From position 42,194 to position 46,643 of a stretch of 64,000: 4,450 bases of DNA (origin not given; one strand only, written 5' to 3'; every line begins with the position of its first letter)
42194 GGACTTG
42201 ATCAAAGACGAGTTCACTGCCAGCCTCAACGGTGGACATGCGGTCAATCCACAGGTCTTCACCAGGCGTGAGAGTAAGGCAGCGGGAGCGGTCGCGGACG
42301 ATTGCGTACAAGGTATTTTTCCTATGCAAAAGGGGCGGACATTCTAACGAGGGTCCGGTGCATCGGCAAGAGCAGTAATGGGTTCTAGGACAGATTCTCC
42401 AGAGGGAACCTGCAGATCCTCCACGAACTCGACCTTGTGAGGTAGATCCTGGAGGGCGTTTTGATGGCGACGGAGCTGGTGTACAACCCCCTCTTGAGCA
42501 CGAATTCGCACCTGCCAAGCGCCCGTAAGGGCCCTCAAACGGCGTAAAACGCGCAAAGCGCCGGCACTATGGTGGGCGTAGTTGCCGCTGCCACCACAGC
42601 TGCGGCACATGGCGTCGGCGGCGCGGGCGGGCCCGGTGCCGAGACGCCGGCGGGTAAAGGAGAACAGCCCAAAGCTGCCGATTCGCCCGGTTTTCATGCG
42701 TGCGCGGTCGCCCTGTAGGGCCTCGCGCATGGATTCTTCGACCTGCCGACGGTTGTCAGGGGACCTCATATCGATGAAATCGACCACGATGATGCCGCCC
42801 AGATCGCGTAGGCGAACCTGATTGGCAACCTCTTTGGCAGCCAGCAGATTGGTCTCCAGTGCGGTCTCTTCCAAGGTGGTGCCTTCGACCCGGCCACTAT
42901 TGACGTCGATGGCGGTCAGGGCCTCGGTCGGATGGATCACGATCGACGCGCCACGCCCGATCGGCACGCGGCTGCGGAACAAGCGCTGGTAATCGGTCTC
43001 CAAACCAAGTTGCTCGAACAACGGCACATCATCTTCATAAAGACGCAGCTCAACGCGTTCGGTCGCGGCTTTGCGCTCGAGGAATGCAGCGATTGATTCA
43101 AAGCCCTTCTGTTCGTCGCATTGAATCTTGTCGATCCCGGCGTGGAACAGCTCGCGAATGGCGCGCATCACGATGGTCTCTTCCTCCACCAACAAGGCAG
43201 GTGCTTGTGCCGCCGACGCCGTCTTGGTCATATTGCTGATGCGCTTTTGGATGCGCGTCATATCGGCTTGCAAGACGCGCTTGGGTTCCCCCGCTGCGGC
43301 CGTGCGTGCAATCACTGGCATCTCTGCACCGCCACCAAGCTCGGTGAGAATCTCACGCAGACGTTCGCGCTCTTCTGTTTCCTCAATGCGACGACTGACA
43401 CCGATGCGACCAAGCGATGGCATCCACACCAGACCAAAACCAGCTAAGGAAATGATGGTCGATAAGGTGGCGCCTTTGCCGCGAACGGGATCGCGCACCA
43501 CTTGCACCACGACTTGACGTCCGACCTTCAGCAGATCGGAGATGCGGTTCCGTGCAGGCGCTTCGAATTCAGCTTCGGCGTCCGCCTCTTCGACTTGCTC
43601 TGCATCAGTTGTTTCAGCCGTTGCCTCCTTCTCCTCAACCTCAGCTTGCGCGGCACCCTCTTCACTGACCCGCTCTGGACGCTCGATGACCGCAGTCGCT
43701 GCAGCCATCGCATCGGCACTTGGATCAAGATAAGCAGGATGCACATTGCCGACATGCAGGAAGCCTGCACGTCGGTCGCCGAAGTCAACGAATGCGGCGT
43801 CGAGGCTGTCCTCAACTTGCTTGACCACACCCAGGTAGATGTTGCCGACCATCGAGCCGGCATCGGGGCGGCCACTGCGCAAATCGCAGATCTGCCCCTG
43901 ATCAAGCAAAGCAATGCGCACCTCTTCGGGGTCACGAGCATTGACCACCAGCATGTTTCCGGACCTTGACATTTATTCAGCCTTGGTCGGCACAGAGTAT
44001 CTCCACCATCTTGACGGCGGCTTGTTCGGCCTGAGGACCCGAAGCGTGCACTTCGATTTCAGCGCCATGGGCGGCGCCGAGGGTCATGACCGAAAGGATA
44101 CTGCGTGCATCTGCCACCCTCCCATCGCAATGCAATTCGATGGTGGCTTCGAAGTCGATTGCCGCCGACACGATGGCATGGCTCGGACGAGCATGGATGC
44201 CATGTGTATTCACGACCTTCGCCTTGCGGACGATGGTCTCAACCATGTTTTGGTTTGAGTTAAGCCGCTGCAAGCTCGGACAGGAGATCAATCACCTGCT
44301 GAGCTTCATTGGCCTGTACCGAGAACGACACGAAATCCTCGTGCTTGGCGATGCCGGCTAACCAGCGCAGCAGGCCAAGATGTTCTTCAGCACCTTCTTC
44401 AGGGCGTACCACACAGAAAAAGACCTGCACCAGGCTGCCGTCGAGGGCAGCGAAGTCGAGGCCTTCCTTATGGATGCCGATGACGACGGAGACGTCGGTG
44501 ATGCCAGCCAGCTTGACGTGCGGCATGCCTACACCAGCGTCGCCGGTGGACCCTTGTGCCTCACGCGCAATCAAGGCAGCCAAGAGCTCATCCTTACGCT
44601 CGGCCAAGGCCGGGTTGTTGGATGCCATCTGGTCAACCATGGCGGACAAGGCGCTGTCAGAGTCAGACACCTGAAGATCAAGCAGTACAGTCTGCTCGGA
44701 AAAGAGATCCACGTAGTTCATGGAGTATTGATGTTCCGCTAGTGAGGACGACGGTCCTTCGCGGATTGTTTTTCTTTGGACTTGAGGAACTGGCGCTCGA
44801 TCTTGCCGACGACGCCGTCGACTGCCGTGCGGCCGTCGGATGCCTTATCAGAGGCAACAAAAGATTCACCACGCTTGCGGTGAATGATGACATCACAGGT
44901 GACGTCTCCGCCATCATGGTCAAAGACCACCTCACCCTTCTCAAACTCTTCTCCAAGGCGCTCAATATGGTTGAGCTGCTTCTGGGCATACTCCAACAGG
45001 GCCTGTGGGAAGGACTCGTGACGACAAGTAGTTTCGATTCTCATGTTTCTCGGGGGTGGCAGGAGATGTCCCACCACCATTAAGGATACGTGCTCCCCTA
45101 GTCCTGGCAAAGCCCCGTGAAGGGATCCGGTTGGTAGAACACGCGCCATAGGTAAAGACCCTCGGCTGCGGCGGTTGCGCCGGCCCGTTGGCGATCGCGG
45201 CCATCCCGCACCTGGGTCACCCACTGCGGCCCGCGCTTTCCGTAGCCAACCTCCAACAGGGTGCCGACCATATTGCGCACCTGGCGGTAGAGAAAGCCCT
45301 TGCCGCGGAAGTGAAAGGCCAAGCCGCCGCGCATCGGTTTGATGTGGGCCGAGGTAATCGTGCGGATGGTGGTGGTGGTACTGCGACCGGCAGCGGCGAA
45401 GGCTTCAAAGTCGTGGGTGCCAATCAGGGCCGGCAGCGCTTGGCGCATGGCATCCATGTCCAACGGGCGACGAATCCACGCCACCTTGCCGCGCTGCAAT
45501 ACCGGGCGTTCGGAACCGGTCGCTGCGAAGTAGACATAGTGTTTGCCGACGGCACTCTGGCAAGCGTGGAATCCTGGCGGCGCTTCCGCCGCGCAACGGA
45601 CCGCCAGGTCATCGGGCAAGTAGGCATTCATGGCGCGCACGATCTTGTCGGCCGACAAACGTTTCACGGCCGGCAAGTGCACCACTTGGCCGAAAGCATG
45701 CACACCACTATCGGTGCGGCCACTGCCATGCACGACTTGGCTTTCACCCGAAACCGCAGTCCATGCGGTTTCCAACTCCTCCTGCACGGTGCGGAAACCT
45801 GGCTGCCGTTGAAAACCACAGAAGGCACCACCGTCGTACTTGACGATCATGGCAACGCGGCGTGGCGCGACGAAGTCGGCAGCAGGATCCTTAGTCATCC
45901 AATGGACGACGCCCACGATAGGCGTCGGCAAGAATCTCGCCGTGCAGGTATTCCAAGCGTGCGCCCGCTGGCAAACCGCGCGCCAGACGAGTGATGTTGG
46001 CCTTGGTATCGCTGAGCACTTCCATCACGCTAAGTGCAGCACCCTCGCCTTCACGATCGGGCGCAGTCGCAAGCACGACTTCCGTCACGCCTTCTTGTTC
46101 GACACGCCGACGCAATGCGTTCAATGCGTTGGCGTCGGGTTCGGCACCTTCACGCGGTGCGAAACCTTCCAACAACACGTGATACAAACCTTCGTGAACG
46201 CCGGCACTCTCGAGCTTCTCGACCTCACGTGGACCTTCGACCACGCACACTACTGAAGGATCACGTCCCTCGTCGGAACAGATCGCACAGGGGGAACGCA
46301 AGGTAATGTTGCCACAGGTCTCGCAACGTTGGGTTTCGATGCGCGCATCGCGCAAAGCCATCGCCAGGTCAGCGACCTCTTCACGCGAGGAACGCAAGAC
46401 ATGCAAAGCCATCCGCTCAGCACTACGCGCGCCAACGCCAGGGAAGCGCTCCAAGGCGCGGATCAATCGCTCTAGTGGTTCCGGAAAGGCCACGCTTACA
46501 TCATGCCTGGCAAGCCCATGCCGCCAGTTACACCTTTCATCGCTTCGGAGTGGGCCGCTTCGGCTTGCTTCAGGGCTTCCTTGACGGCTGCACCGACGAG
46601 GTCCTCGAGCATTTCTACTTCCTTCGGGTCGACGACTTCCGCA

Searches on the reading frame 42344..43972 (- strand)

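Call 55: search_protein_families(library=pfam, proteins=[window:42344-43972:-], max_evalue=0.01)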
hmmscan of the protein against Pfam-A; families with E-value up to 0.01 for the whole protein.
window:42344-43972:- (542 aa): 1 family
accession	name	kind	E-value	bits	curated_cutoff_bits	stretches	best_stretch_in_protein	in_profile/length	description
PF10150.14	RNase_E_G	-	2.4e-82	276.8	25.5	1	175-443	1-269/270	Ribonuclease E/G family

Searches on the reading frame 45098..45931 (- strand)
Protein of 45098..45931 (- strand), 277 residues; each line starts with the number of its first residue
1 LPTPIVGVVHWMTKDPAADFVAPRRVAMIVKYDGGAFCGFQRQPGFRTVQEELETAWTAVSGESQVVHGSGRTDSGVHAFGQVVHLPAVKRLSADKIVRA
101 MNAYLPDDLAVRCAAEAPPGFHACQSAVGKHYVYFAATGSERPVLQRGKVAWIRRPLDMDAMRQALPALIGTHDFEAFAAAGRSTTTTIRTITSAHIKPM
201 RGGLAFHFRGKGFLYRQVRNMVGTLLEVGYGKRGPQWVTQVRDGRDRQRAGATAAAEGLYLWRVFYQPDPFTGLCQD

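Call 67: search_protein_families(library=pfam, proteins=[window:45098-45931:-], max_evalue=0.001)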
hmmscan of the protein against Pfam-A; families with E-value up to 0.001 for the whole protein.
window:45098-45931:- (277 aa): 1 family
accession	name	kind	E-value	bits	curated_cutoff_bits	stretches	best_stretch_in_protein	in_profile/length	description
PF01416.25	PseudoU_synth_1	-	1.8e-44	151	23.3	2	168-266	4-107/108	tRNA pseudouridine synthase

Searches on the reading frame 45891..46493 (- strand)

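Call 67: search_protein_families(library=pfam, proteins=[window:45891-46493:-], max_evalue=0.001)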
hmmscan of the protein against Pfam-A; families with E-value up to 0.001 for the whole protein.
window:45891-46493:- (200 aa): 4 families
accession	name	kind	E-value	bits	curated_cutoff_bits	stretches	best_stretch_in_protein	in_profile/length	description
PF21176.3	RecR_HhH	-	2.2e-16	59.8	27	1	7-50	1-44/45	RecR, helix-hairpin-helix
PF13662.12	Toprim_4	-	9.1e-16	58.3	25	1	80-171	1-85/85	Toprim domain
PF01751.28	Toprim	-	1.8e-10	41.3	23.1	1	82-166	2-86/96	Toprim domain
PF02132.21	RecR_ZnF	-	0.00029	21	22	1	55-74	2-21/21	RecR, Cys4-zinc finger domain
